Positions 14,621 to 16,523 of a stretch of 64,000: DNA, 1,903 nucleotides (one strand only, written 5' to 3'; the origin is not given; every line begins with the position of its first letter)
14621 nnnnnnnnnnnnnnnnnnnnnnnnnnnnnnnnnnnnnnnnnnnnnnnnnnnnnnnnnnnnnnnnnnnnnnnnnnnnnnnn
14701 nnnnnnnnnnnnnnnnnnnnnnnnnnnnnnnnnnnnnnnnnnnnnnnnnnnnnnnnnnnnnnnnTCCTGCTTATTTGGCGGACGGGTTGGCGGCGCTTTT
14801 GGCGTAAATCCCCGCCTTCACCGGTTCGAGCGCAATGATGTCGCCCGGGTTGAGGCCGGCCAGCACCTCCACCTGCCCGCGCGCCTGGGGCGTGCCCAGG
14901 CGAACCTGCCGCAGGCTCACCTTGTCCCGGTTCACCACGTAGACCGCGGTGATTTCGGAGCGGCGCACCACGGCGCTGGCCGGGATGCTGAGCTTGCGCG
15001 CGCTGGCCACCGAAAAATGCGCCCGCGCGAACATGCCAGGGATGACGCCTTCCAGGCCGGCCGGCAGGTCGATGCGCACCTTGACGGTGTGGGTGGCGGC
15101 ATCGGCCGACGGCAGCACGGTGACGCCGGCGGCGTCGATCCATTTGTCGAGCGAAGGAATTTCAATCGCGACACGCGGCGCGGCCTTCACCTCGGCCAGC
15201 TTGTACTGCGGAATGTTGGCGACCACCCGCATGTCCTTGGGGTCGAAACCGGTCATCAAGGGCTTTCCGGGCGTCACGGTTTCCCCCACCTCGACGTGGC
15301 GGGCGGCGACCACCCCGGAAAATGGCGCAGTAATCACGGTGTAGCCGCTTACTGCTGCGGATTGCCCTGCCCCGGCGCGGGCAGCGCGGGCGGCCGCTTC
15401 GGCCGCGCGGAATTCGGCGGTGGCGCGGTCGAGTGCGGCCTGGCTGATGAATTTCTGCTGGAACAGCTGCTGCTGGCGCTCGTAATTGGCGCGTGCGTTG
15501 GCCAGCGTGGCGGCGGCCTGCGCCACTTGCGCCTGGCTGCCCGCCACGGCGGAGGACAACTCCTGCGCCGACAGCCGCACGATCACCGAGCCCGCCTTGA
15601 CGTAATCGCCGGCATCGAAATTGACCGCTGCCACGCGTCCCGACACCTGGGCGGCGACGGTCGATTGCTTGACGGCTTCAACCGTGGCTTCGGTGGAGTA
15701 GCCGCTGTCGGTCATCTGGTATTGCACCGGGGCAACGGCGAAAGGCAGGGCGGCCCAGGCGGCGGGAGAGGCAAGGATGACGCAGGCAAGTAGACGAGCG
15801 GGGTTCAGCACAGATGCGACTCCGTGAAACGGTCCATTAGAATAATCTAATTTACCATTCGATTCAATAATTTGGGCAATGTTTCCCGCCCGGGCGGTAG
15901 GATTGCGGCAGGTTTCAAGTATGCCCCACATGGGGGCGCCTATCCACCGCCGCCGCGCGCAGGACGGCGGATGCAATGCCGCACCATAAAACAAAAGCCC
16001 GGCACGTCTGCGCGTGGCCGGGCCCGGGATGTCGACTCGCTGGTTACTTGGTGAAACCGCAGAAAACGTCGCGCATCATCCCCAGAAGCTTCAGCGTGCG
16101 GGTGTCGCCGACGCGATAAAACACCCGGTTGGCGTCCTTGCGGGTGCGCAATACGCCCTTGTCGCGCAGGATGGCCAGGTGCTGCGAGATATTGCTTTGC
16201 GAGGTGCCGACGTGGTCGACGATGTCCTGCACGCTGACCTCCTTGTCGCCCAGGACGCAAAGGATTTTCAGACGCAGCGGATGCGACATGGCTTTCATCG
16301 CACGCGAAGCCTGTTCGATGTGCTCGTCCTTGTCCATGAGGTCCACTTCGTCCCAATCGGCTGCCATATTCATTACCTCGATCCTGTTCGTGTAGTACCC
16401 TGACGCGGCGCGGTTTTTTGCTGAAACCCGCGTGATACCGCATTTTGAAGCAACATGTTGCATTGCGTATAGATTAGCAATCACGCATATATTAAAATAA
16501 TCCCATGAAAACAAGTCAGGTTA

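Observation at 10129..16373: Two-Cys ArsR (SqrR/BigR/YgaV-like) regulator heading an OMF-less RND pump that overlaps a split YgaP (DUF2892 + rhodanese), then Grx3 and Trx2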

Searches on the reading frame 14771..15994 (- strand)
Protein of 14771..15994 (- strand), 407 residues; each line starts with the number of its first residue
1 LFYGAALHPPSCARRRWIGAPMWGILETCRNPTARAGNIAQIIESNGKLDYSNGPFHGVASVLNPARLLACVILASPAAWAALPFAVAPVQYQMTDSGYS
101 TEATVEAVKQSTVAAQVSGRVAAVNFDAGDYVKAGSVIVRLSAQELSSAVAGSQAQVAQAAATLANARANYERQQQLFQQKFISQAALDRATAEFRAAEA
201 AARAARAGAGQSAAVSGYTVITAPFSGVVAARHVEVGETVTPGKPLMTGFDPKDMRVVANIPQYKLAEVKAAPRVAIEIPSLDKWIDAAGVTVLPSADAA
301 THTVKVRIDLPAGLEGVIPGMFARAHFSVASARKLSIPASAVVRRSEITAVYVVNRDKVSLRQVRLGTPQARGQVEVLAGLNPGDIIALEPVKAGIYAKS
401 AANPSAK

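Call 3: search_protein_families(library=pfam, proteins=[window:14771-15994:-])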
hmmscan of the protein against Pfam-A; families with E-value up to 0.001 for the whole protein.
window:14771-15994:- (407 aa): 4 families
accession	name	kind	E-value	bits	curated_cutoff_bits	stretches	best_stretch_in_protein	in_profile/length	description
PF16576.10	HlyD_D23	-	1.5e-22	80.4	30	1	108-323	17-214/214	Barrel-sandwich domain of CusB or HlyD membrane-fusion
PF13437.12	HlyD_3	-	3.6e-16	60.2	22.2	1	220-312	1-95/106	HlyD family secretion protein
PF13533.13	Biotin_lipoyl_2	-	1.7e-08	34.5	29.8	1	112-141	2-31/32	Biotin-lipoyl like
PF00364.28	Biotin_lipoyl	-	3.2e-08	33.7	22.1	0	104-141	35-73/73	Biotin-requiring enzyme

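Call 4: search_protein_families(library=ncbifam, proteins=[window:14771-15994:-])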
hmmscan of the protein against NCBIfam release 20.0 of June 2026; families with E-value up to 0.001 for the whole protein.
window:14771-15994:- (407 aa): 28 families (the best 25 are shown)
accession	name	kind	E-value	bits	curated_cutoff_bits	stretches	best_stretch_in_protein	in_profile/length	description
TIGR01730.1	RND_mfp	subfamily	1.5e-60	204.9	94.9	1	96-392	12-310/322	efflux RND transporter periplasmic adaptor subunit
TIGR00999.1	8a0102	subfamily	1.9e-40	138.7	319.3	1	129-389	1-264/271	CzcB/NccB family metal efflux transporter periplasmic adaptor subunit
NF008589.1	PRK11556.1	equivalog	1.3e-29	103.4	391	1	84-387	58-371/392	MdtA/MuxA family multidrug efflux RND transporter periplasmic adaptor subunit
TIGR00998.1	8a0101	subfamily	3.5e-21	75.5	390.8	3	219-279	205-265/334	EmrA/EmrK family multidrug efflux transporter periplasmic adaptor subunit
NF033138.2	RND-peri-MexC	equivalog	1.4e-20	73.8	625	1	100-243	53-196/375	MexC family multidrug efflux RND transporter periplasmic adaptor subunit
NF007362.0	PRK09859.1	equivalog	6.3e-16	58.5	738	1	112-242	63-193/385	multidrug transporter subunit MdtE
NF000272.2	OqxA_adapt_sub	exception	8.3e-16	57.9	835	1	75-244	32-201/391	multidrug efflux RND transporter periplasmic adaptor subunit OqxA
NF007132.1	PRK09578.1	equivalog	8.9e-16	57.6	512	2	104-238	59-191/396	MexX/AxyX family multidrug efflux RND transporter periplasmic adaptor subunit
NF045904.1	RND-peri-MexE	equivalog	1e-13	51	714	1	80-249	33-202/390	multidrug efflux RND transporter periplasmic adaptor subunit MexE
NF011604.1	PRK15030.1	equivalog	1.4e-13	50.6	765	1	106-243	61-198/397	multidrug efflux RND transporter periplasmic adaptor subunit AcrA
NF011715.0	PRK15136.1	equivalog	3.8e-13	48.8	563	2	72-193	30-141/390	multidrug efflux MFS transporter periplasmic adaptor subunit EmrA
NF007303.0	PRK09783.1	subfamily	4.2e-13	48.5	390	1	220-387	216-384/414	copper/silver efflux system membrane fusion protein CusB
NF045680.1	DiMtlExpIhpB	equivalog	6.3e-13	48.4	450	1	221-389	140-308/326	divalent metal ion exporter adaptor subunit IhpB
NF002939.0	PRK03598.1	equivalog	1.5e-12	47.3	393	2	108-166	42-100/332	secretion protein HlyD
NF008606.0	PRK11578.1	equivalog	9.5e-12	44.7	342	1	104-389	55-362/371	macrolide transporter subunit MacA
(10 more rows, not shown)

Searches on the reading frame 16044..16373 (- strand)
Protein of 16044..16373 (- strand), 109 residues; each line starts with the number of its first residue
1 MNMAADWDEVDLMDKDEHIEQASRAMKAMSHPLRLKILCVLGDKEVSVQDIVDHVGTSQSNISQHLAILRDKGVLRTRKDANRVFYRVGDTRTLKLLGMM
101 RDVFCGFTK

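Call 3: search_protein_families(library=pfam, proteins=[window:16044-16373:-])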
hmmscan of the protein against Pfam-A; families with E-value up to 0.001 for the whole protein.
window:16044-16373:- (109 aa): 9 families
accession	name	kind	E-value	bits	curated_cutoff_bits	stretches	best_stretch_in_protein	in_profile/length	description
PF01022.26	HTH_5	-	5.4e-13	49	22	1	32-75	2-45/47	Bacterial regulatory protein, arsR family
PF12840.13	HTH_20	-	2.1e-09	37.7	27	1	29-78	1-51/51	Helix-turn-helix domain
PF12802.13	MarR_2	-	3.5e-05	24.3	27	1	40-81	13-56/61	MarR family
PF13601.12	HTH_34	-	0.00011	22.8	27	1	33-81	1-50/80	Winged helix DNA-binding domain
PF13463.12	HTH_27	-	0.00036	21.2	22.2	1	37-87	8-63/68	Winged helix DNA-binding domain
PF08100.18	Dimerisation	-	0.00037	20.7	25.6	1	22-87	15-82/93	O-methyltransferase dimerisation domain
PF04814.19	HNF-1_N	-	0.00045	21.1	29.7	1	4-87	93-171/175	Hepatocyte nuclear factor 1 (HNF-1), N terminus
PF13545.12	HTH_Crp_2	-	0.00065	20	27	0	46-82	23-57/70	Crp-like helix-turn-helix domain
PF13412.12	HTH_24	-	0.0007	19.6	21.9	0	34-76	5-48/48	Winged helix-turn-helix DNA-binding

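Call 4: search_protein_families(library=ncbifam, proteins=[window:16044-16373:-])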
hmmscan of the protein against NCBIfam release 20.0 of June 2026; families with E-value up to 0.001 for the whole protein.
window:16044-16373:- (109 aa): 10 families
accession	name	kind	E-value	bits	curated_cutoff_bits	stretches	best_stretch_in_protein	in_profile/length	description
NF033788.1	HTH_metalloreg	subfamily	9.8e-25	86.2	55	1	23-96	2-76/77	metalloregulator ArsR/SmtB family transcription factor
NF040642.1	sulf_sens_BigR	equivalog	1.7e-21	76.1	155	1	18-105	6-93/95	sulfite-sensing transcriptional repressor BigR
NF033789.1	repress_SdpR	subfamily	1.6e-13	50.4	100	1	26-90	2-66/79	autorepressor SdpR family transcription factor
NF047906.1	CdPbTransRegCmtR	equivalog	2.2e-11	43.6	150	1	16-103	5-92/104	Cd(II)/Pb(II)-sensing metalloregulatory transcriptional regulator CmtR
NF045707.1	Dbac_1936_reg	equivalog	6.2e-11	42.2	115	1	17-102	2-87/99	ArsR/SmtB-type metalloregulator TsoR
NF053755.1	MsvR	equivalog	6.6e-11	42.4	220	1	24-82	5-63/236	transcriptional factor MsvR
NF041413.1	ArsR_Rv2640c_fam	equivalog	6e-10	39.5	155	1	13-100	24-112/118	Rv2640c family ArsR-like transcriptional regulator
NF052532.1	TransRegPagRBaca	equivalog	7.2e-10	38.9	170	1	17-100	12-95/99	transcriptional repressor PagR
NF007528.0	PRK10141.1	subfamily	2.4e-09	37.1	97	1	25-88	9-73/117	metalloregulator ArsR/SmtB family transcription factor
TIGR01884.1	cas_HTH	subfamily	4.7e-06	26.1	60.2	1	18-78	128-189/202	CRISPR-associated CARF protein Csa3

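Call 7: search_solved_structures(query=window:16044-16373:-, max_evalue=0.001, show_alignments=5)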
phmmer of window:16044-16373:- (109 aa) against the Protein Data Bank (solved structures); distinct sequences matched with E-value up to 0.001: 29.
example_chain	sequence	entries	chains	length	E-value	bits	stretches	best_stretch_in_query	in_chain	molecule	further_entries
3pqj_A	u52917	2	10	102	3.3e-17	65.9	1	14-106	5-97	Biofilm growth-associated repressor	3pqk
4k2e_A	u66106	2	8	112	5e-16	62.1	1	11-106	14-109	Transcriptional activator HlyU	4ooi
3cuo_A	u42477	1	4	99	2.4e-15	60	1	17-105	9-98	Uncharacterized HTH-type transcriptional regulator ygaV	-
3jth_A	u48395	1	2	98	2.4e-14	56.7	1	11-105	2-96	Transcription activator HlyU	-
5znx_A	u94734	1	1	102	2.8e-14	56.5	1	12-105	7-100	Transcriptional activator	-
4omy_A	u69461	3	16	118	9.7e-14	54.8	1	14-106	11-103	NolR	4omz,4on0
13ct_A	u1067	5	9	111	4.8e-13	52.5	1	5-106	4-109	Transcriptional regulator, ArsR family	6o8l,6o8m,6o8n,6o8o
6o8k_A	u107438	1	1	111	5.9e-13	52.3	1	13-106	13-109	Transcriptional regulator, ArsR family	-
6jmi_A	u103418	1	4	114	9e-11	45.3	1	24-104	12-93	Uncharacterized HTH-type transcriptional regulator Rv0081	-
7p6f_AAA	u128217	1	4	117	1.7e-08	38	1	21-105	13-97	Transcriptional regulator SrnR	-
8qkf_A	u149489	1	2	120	2.7e-08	37.3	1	17-92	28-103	ArsR family transcriptional regulator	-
2zkz_A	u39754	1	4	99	9.8e-08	35.5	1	19-97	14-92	Transcriptional repressor pagR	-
1r22_A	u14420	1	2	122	4.3e-07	33.4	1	24-96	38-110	Transcriptional repressor smtB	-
2jsc_A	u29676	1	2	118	7.1e-07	32.7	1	23-103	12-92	Transcriptional regulator Rv1994c/MT2050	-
1u2w_A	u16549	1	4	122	8.5e-07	32.5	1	19-96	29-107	Cadmium efflux system accessory protein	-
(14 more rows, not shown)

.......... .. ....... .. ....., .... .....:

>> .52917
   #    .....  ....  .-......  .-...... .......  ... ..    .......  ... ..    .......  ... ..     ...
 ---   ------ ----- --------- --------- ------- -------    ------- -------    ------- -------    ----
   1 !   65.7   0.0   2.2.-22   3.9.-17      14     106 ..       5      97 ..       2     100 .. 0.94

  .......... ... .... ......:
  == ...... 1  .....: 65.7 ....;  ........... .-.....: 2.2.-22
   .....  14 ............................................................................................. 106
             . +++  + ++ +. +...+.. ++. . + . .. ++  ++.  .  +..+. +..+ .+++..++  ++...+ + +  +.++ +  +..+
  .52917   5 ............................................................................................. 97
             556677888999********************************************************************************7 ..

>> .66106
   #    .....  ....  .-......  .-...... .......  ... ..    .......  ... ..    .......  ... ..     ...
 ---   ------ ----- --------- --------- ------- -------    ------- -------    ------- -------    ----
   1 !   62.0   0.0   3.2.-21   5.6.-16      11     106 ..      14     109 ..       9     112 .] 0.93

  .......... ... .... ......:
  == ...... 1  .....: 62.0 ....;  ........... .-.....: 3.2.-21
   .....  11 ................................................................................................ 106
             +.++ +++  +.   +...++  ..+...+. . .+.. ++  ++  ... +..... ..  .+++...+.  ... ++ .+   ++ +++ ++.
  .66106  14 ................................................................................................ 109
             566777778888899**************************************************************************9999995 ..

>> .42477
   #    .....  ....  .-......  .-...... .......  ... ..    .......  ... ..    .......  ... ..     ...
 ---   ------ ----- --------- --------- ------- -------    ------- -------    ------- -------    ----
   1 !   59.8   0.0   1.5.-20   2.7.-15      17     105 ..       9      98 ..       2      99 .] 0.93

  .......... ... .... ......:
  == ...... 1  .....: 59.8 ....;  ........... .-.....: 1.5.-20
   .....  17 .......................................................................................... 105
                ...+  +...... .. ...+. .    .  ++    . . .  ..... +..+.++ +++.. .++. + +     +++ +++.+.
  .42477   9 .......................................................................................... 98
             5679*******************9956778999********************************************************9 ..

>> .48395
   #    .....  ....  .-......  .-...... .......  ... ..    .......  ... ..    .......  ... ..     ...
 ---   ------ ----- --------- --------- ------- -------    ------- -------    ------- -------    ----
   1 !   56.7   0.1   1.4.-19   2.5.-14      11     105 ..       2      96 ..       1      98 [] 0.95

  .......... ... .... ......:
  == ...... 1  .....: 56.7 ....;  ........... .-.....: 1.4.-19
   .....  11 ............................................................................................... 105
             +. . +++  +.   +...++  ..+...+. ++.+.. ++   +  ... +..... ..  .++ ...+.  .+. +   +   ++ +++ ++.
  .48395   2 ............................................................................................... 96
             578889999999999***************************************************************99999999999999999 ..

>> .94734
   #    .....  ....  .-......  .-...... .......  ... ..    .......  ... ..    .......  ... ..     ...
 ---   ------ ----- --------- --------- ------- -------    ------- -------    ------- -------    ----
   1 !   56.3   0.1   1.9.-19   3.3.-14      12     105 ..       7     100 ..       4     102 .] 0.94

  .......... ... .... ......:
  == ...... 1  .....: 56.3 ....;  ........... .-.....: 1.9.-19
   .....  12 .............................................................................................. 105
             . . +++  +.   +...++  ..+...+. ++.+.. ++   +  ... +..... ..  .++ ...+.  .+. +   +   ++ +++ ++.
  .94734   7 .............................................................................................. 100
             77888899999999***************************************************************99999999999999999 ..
